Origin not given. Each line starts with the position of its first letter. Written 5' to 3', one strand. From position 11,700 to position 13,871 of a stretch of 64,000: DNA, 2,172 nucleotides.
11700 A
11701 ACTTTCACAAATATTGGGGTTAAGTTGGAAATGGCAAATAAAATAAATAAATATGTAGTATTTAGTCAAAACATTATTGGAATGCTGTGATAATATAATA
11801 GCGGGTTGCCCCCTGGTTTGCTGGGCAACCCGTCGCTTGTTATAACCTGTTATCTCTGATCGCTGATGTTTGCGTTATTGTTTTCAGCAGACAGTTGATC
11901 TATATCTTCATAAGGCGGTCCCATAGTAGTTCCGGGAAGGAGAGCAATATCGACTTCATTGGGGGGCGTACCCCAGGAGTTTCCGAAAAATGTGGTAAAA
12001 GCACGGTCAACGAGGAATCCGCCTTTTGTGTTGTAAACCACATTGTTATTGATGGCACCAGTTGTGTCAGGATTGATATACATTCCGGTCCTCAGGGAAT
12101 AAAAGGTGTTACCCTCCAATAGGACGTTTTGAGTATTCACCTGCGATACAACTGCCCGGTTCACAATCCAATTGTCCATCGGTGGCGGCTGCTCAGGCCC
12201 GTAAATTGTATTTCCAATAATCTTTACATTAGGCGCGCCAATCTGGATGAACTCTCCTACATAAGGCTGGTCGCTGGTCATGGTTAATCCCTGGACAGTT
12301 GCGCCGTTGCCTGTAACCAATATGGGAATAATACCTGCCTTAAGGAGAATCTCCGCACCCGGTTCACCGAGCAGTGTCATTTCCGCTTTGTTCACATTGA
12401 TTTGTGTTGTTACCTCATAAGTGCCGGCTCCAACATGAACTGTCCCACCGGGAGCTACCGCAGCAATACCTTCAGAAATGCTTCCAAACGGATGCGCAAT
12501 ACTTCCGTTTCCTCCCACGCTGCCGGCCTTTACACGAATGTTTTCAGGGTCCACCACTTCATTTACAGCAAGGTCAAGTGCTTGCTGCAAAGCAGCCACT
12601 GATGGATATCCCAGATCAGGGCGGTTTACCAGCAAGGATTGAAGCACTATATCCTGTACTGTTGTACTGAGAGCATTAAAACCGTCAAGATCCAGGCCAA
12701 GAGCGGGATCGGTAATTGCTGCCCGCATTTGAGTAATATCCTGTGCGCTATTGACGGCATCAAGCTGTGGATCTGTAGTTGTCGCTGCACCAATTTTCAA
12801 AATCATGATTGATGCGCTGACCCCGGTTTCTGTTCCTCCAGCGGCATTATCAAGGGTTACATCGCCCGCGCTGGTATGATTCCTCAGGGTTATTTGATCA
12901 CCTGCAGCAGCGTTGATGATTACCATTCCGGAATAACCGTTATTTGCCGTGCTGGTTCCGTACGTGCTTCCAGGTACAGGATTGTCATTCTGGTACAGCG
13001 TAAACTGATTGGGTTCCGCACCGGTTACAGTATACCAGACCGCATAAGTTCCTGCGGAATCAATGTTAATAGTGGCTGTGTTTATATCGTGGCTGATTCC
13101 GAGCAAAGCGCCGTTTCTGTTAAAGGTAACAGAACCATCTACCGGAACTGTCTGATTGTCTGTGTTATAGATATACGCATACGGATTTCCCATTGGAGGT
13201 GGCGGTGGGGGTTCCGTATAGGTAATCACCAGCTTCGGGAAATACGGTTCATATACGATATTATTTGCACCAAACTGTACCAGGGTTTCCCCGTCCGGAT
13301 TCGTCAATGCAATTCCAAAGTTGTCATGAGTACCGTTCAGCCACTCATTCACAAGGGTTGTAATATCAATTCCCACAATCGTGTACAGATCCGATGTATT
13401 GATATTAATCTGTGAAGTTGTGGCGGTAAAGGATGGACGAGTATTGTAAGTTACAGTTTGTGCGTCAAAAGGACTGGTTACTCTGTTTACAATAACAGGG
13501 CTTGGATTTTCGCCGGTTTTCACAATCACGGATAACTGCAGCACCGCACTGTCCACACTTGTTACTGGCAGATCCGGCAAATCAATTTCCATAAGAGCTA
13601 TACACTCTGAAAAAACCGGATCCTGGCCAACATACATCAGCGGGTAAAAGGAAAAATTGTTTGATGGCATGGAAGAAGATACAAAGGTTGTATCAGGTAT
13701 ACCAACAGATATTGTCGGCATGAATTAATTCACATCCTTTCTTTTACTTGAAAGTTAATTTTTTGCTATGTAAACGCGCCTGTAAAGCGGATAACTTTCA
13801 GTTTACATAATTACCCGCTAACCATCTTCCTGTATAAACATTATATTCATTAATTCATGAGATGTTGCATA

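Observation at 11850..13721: Chimeric DNRLRE-like / poly-Pro / BclA-C1q-like / beta-helix protein without signal peptide or collagen repeats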

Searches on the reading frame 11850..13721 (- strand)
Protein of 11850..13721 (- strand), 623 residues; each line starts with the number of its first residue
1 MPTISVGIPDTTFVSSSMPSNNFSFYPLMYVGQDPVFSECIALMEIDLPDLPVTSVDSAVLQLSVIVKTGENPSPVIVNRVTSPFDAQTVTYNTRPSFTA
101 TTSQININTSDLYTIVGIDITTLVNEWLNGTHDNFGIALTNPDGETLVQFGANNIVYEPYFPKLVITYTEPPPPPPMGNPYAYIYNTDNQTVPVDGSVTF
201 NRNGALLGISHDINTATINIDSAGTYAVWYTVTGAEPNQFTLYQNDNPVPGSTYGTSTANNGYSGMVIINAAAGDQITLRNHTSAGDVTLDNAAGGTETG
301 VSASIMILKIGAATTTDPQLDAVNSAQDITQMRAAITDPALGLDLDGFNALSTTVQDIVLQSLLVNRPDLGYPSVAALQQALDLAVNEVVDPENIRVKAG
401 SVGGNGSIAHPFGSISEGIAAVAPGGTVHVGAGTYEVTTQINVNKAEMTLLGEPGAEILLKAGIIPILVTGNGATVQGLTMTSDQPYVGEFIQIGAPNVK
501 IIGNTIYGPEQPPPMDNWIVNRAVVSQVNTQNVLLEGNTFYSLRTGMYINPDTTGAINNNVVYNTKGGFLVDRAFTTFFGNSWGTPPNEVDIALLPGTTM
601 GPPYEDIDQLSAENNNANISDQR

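Call 3: search_protein_families(library=pfam, proteins=[window:11850-13721:-], max_evalue=1)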
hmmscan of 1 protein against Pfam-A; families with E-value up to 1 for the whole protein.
window:11850-13721:- (623 aa): 4 families
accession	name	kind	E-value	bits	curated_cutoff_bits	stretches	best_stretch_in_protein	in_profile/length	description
PF24517.2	CBM96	-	1.6e-14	54.5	26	1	11-166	10-162/164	Carbohydrate-binding module family 96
PF18573.7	BclA_C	-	3.7e-12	46.7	38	1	183-295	2-119/128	BclA C-terminal domain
PF07602.17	DUF1565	-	0.0082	15.9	20.3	2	468-571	101-203/257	Protein of unknown function (DUF1565)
PF06848.17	Disaggr_repeat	-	0.13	12.4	33.9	1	85-141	100-154/179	Disaggregatase related repeat domain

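Call 4: search_protein_families(library=ncbifam, proteins=[window:11850-13721:-], max_evalue=1)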
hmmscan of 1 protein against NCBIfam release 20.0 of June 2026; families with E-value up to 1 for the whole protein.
window:11850-13721:- (623 aa): 2 families
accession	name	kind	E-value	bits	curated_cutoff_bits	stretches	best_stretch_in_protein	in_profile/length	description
NF033679.1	DNRLRE_dom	domain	4.5e-32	111.4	34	1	11-167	2-164/164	DNRLRE domain-containing protein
TIGR04247.1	NosD_copper_fam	subfamily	0.019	13.6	300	1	416-482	2-65/377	nitrous oxide reductase family maturation protein NosD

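Call 5: search_solved_structures(query=window:11850-13721:-, max_evalue=1, show_alignments=3)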
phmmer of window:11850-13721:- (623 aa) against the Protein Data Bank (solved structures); distinct sequences matched with E-value up to 1: 1.
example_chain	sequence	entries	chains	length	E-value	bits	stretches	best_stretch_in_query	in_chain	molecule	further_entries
9h38_A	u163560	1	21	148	5.6e-20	74.8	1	180-311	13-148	Flagellar hook-length control protein FliK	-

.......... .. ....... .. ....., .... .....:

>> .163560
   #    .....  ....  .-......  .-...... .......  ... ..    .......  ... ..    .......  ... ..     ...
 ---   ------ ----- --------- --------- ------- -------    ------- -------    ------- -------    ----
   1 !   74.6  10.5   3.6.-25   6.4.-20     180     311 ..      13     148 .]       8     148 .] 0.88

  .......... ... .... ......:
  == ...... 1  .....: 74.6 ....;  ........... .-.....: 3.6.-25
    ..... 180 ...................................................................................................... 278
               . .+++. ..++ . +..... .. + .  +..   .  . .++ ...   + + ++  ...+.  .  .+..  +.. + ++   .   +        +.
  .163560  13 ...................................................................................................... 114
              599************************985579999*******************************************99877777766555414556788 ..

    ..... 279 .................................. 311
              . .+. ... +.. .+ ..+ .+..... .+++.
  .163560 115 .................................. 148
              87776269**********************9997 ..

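Call 6: find_homologous_proteins(query=window:11850-13721:-)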
Query window:11850-13721:- (623 aa): 136 proteins with E <= 0.001 among 8000 candidates; the best 120 are listed.
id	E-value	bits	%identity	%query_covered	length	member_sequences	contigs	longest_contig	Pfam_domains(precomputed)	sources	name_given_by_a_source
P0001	0.0e+0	1375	100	100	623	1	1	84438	PF24517.3,PF22842.4,PF18573.8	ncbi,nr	ncbi:MAG TPA: DNRLRE domain-containing protein [Clostridiaceae bacterium]|nr:DNRLRE domain-containin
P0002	0.0e+0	1107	81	100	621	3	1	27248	PF24517.3,PF22842.4,PF18573.8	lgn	-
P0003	0.0e+0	1102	80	100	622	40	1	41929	PF24517.3,PF22842.4,PF18573.8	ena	-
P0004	0.0e+0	1101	80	100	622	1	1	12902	PF24517.3,PF22842.4,PF18573.8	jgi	-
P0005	0.0e+0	1098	80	100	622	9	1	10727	PF24517.3,PF22842.4,PF18573.8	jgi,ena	-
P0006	0.0e+0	1092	79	100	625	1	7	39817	PF13229.13,PF24517.3,PF22842.4,PF18573.8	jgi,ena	-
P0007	0.0e+0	1081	78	100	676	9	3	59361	PF24517.3,PF22842.4,PF18573.8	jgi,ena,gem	-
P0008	0.0e+0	1080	79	100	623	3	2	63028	PF07602.18,PF22842.4,PF18573.8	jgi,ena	-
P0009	0.0e+0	1080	78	100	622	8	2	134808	PF24517.3,PF22842.4,PF18573.8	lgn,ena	-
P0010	0.0e+0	1079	82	96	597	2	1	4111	PF22842.4,PF18573.8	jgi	-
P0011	0.0e+0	1073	79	100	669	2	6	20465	PF24517.3,PF22842.4,PF18573.8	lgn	-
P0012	0.0e+0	1062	77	100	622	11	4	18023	PF24517.3,PF22842.4,PF18573.8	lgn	-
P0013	0.0e+0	1061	78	100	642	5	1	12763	PF13229.13,PF24517.3,PF22842.4,PF18573.8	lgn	-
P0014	0.0e+0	1058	76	100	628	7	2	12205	PF22842.4,PF18573.8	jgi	-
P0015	0.0e+0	1055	78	100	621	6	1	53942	PF24517.3,PF22842.4,PF18573.8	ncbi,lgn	ncbi:MAG: DNRLRE domain-containing protein [Bacillota bacterium]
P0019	0.0e+0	1048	76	100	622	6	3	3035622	PF24517.3,PF22842.4,PF18573.8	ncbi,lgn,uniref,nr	ncbi:hypothetical protein Cst_c15640 [Thermoclostridium stercorarium subsp. stercorarium DSM 8532]|u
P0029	1.5e-252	858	64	100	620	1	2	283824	PF24517.3,PF22842.4,PF18573.8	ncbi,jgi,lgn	-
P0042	7.2e-188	644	52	100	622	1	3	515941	PF24517.3,PF18573.8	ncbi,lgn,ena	-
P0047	1.4e-168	581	61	72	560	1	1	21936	PF01391.24,PF22842.4,PF18573.8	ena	-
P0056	1.9e-145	504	41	99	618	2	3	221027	PF24517.3,PF18573.8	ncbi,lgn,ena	-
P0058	3.7e-143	497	56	73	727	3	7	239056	PF24517.3,PF22842.4,PF18573.8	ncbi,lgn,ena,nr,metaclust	ncbi:MAG: hypothetical protein APF84_05740 [Gracilibacter sp. BRH_c7a]|nr:MAG: hypothetical protein 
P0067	2.6e-134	467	44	100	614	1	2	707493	PF24517.3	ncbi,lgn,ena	-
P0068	8.4e-125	436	68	49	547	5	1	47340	PF13229.13,PF07602.18,PF22842.4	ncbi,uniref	ncbi:right-handed parallel beta-helix repeat-containing protein [Aeribacillus pallidus]|uniref:right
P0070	2.0e-116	408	54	62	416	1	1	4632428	PF22842.4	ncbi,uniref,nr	ncbi:right-handed parallel beta-helix repeat-containing protein [Alicyclobacillus dauci]|uniref:DUF1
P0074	1.9e-113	398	64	50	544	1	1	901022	PF13229.13,PF07602.18,PF22842.4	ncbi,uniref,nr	ncbi:DUF1565 domain-containing protein [Halobacillus halophilus]|uniref:DUF1565 domain-containing pr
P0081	1.8e-70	256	69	28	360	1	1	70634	PF24517.3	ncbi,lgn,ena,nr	ncbi:MAG TPA: DNRLRE domain-containing protein [Clostridiaceae bacterium]|nr:DNRLRE domain-containin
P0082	4.0e-70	255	48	44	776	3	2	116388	PF01391.24,PF02018.24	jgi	-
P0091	5.1e-67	245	66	28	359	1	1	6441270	PF24517.3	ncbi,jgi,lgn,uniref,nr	ncbi:DNRLRE domain-containing protein [Candidatus Formimonas warabiya]|uniref:Carbohydrate-binding m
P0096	3.7e-66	242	67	28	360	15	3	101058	PF24517.3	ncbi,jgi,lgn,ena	jgi:hypothetical protein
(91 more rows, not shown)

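Call 17: find_encoding_contigs(protein=P0019, flank=10000, max_places=2)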
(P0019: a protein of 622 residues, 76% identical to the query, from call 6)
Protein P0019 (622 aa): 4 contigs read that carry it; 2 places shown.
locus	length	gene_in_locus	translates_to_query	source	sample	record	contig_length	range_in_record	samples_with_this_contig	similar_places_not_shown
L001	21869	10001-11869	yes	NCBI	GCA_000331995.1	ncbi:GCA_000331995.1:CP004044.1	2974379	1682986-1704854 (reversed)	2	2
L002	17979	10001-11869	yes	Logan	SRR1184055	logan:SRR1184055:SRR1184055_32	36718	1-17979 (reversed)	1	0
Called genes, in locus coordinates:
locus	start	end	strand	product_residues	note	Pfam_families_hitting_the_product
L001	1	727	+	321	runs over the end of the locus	PF00676:E1_dh, PF02775:TPP_enzyme_C (weak)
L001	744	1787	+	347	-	PF02779:Transket_pyr, PF02780:Transketolase_C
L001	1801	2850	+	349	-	PF01073:3Beta_HSD (weak), PF01370:Epimerase, PF04321:RmlD_sub_bind, PF07993:NAD_binding_4, PF16363:GDP_Man_Dehyd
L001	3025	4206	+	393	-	PF10250:O-FucT (weak)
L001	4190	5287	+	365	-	PF05830:NodZ (faint), PF19745:FUT8_N_cat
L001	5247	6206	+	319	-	-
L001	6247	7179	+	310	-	PF01636:APH, PF01633:Choline_kinase, PF03881:Fructosamin_kin (weak)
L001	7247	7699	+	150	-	PF05103:DivIVA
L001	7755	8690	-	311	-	PF01370:Epimerase, PF02719:Polysacc_synt_2 (faint), PF04321:RmlD_sub_bind (weak), PF16363:GDP_Man_Dehyd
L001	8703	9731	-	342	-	PF01370:Epimerase, PF04321:RmlD_sub_bind, PF16363:GDP_Man_Dehyd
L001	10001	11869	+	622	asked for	PF24517:CBM96, PF18573:BclA_C, PF22842:Pel9A-like_beta_helix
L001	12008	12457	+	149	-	PF19571:ACT_8, PF01842:ACT, PF13291:ACT_4 (faint), PF22629:ACT_AHAS_ss (faint), PF01842:ACT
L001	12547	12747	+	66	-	PF04024:PspC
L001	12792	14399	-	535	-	PF00009:GTP_EFTU, PF22042:EF-G_D2, PF03144:GTP_EFTU_D2, PF16658:RF3_C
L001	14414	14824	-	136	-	PF01814:Hemerythrin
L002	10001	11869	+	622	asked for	PF24517:CBM96, PF18573:BclA_C, PF22842:Pel9A-like_beta_helix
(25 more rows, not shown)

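Call 18: find_encoding_contigs(protein=P0029, flank=10000, max_places=1)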
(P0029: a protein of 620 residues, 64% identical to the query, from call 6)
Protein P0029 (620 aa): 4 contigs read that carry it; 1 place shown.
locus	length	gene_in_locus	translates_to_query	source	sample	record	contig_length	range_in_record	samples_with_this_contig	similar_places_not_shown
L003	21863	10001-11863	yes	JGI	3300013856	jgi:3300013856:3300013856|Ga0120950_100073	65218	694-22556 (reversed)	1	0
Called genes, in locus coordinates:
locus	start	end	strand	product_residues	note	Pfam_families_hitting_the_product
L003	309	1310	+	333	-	PF02311:AraC_binding (weak), PF00165:HTH_AraC (faint), PF12833:HTH_18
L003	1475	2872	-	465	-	-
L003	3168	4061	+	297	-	PF00535:Glycos_transf_2, PF13712:Glyco_tranf_2_5 (weak)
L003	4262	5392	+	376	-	PF01041:DegT_DnrJ_EryC1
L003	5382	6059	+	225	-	PF17836:PglD_N, PF00132:Hexapep (faint), PF25084:LbH_EIF2B (weak), PF25087:GMPPB_C (faint)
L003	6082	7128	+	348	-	PF00535:Glycos_transf_2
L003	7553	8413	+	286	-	PF00535:Glycos_transf_2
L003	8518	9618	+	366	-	PF13692:Glyco_trans_1_4 (faint)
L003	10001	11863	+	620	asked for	PF24517:CBM96, PF18573:BclA_C, PF22842:Pel9A-like_beta_helix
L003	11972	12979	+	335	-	PF24517:CBM96, PF18573:BclA_C (faint)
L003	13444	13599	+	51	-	PF04277:OAD_gamma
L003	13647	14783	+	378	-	PF03977:OAD_beta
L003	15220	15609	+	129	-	PF22747:Zn_ribbon_DUF2089, PF09862:DUF2089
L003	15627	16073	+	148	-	PF22746:SHOCT-like_DUF2089-C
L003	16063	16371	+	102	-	-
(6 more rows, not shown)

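Call 19: find_encoding_contigs(protein=P0042, flank=10000, max_places=1)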
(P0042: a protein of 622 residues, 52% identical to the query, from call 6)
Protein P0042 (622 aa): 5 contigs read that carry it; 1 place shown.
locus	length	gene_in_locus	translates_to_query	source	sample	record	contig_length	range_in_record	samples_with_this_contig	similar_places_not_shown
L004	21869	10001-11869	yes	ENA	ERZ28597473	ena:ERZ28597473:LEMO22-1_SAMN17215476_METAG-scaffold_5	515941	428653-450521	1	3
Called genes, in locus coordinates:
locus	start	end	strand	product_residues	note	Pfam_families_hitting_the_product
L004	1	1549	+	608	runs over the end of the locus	PF06580:His_kinase, PF02518:HATPase_c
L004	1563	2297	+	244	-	PF00072:Response_reg, PF12833:HTH_18, PF00165:HTH_AraC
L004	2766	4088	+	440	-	PF01547:SBP_bac_1, PF13416:SBP_bac_8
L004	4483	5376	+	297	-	PF00528:BPD_transp_1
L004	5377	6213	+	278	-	PF00528:BPD_transp_1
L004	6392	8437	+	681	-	PF13802:Gal_mutarotas_2, PF01055:Glyco_hydro_31_2nd, PF21365:Glyco_hydro_31_3rd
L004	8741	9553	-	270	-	PF13791:Sigma_reg_C (weak)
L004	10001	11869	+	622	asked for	PF24517:CBM96, PF18573:BclA_C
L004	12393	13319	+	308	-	PF19300:BPD_transp_1_N, PF00528:BPD_transp_1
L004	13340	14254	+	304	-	PF12911:OppC_N, PF00528:BPD_transp_1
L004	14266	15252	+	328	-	PF02463:SMC_N, PF00005:ABC_tran, PF13304:AAA_21, PF08352:oligo_HPY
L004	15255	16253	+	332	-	PF00005:ABC_tran, PF08352:oligo_HPY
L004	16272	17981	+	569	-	PF00496:SBP_bac_5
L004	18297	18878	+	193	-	PF00440:TetR_N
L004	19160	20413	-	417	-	PF05195:AMP_N, PF00557:Peptidase_M24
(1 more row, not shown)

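Call 20: find_encoding_contigs(protein=P0056, flank=10000, max_places=1)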
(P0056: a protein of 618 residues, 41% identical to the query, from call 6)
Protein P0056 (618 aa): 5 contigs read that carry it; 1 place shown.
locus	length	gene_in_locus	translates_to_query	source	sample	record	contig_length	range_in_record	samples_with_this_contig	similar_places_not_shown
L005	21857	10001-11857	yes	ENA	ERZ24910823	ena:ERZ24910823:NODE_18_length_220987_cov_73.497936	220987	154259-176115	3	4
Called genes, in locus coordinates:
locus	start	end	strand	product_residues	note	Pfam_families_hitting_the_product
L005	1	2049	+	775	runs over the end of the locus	PF20870:FAM186A-B_N (weak), PF12833:HTH_18, PF00165:HTH_AraC (weak)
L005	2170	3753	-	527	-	PF12010:DUF3502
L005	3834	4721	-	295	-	PF00528:BPD_transp_1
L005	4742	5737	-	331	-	PF00528:BPD_transp_1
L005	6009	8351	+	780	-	PF00165:HTH_AraC (faint), PF12833:HTH_18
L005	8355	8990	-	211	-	PF06197:DUF998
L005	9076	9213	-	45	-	-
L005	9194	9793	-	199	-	PF03551:PadR, PF10400:Vir_act_alpha_C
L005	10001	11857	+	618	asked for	PF24517:CBM96, PF18573:BclA_C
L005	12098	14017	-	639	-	PF02784:Orn_Arg_deC_N, PF17810:Arg_decarb_HB, PF17944:Arg_decarbox_C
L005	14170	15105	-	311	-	PF00248:Aldo_ket_red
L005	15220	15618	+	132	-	PF00376:MerR, PF13411:MerR_1, PF09278:MerR-DNA-bind (weak)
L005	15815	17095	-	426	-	PF01476:LysM, PF23473:LysM3_LYK4_5 (faint), PF01476:LysM, PF00704:Glyco_hydro_18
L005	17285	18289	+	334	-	PF00144:Beta-lactamase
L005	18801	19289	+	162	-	PF04542:Sigma70_r2, PF08281:Sigma70_r4_2, PF04545:Sigma70_r4 (weak)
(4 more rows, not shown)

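Call 21: find_encoding_contigs(protein=P0067, flank=10000, max_places=1)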
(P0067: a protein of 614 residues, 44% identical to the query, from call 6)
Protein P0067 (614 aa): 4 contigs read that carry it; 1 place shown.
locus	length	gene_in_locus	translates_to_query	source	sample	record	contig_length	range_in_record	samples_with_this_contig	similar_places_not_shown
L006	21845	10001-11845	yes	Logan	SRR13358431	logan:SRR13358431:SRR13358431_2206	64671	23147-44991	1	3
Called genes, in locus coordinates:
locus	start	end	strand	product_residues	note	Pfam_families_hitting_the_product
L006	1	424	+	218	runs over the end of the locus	PF25199:nSTAND_NTPase5 (faint), PF00005:ABC_tran, PF02463:SMC_N, PF13304:AAA_21 (weak)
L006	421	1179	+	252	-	PF03649:UPF0014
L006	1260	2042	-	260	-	PF13354:Beta-lactamase2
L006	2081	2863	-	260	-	PF07685:GATase_3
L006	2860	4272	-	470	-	PF08245:Mur_ligase_M, PF08353:MurT_C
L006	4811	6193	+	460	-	PF00291:PALP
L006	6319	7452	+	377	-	PF24517:CBM96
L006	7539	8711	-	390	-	PF07690:MFS_1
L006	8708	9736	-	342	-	PF00480:ROK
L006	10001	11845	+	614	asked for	PF24517:CBM96 (weak)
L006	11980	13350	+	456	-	PF24517:CBM96, PF22842:Pel9A-like_beta_helix, PF13229:Beta_helix, PF05048:NosD (weak)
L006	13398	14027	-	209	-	PF00440:TetR_N, PF17918:TetR_C_15 (weak)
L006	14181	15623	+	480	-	PF00083:Sugar_tr (faint), PF07690:MFS_1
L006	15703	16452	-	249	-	PF00300:His_Phos_1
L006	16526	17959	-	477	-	PF00083:Sugar_tr (weak), PF07690:MFS_1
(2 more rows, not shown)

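Call 24: search_protein_families(library=phrogs, proteins=[window:11850-13721:-], max_evalue=0.01)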
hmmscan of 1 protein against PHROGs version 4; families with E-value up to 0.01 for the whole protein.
window:11850-13721:- (623 aa): 1 family
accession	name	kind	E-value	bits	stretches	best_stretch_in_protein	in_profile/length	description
phrog_30509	-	tail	1.2e-32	114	1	181-311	120-254/254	collagen like minor tail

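Call 27: search_dna_similar(query=window:11850-13721:-, collection=phages, mode=protein, max_rows=20)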
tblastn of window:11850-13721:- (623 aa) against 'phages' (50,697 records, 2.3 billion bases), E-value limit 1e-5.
Records with a match: 2; places in all: 2; records where one place covers at least 80% of the query: 0.
Best place of each record, by identity: <60% 2.
By first word of the organism name: Bacillus 2.
By host as written in the record: Bacillus cereus 2.
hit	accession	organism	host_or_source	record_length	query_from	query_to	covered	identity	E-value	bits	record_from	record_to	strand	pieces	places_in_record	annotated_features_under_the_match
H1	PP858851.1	Bacillus phage PHBA67-J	Bacillus cereus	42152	181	310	21%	42.7%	1e-21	106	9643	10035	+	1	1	hypothetical protein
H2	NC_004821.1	Bacillus phage phBC6A52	Bacillus cereus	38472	181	311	21%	41.5%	9e-16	87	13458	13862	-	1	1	Collagen triple helix repeat protein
